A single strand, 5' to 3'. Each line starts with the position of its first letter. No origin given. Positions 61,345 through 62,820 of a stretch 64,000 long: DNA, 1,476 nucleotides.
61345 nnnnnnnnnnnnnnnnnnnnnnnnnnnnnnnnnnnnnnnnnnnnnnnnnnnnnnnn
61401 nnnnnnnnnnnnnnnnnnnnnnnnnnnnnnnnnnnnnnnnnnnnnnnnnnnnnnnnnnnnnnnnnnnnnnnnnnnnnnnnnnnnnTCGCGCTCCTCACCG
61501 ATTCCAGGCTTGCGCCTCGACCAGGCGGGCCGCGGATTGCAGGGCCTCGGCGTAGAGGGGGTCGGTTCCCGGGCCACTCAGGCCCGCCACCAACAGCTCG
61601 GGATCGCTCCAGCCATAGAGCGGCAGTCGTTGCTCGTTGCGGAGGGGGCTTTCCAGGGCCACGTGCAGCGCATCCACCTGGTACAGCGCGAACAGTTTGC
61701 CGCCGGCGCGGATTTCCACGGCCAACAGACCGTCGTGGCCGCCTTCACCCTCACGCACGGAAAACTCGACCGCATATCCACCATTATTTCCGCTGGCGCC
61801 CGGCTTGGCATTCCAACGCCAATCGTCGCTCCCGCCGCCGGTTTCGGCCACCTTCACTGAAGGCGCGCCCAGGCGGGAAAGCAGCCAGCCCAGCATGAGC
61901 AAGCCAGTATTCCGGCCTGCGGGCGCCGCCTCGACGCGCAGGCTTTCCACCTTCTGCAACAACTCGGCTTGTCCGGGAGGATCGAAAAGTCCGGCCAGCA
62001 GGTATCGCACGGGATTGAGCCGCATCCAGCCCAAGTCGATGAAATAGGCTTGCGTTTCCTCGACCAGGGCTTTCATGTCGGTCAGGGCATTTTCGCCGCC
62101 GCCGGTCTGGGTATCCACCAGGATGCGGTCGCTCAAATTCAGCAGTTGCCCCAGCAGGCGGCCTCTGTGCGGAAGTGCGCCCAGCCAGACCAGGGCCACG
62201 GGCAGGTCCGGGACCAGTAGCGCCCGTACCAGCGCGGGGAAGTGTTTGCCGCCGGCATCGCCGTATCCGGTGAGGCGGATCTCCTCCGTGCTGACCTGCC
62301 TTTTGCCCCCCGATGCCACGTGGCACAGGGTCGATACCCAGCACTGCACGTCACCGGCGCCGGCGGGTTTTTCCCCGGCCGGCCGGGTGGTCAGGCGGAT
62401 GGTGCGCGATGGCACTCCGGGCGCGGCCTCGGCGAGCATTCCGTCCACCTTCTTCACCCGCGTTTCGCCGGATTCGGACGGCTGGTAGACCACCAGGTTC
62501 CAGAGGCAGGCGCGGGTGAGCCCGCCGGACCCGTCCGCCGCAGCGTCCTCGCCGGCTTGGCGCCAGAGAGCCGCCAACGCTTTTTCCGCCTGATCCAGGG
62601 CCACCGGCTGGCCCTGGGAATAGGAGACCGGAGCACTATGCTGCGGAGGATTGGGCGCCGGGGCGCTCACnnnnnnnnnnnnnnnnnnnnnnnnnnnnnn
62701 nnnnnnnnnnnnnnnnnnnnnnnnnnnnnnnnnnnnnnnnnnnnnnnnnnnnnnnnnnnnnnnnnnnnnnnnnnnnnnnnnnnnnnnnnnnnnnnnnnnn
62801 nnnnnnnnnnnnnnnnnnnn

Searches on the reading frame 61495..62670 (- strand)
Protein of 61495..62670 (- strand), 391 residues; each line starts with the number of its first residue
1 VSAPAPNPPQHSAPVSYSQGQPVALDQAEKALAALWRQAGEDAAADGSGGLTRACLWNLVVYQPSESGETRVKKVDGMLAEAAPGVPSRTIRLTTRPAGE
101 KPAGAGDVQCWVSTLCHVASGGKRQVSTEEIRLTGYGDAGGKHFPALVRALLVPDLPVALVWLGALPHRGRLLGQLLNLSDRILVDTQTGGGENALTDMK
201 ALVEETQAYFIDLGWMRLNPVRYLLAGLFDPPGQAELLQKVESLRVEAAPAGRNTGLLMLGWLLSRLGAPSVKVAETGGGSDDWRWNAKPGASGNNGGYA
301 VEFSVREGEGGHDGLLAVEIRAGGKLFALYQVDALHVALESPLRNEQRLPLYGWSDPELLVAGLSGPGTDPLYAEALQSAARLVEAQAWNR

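Call 26: search_protein_families(library=pfam, proteins=[window:61495-62670:-], max_evalue=0.0001)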
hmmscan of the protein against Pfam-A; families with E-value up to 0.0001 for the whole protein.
window:61495-62670:- (391 aa): 2 families
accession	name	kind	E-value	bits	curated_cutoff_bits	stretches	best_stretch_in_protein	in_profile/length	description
PF20171.3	OpcA_G6PD_C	-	1.3e-14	55.2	27.7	1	210-377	3-135/135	Glucose-6-phosphate dehydrogenase subunit C-terminal domain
PF10128.15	OpcA_G6PD_assem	-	7.6e-13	48.9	27.9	1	82-191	4-107/118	Glucose-6-phosphate dehydrogenase subunit N-terminal domain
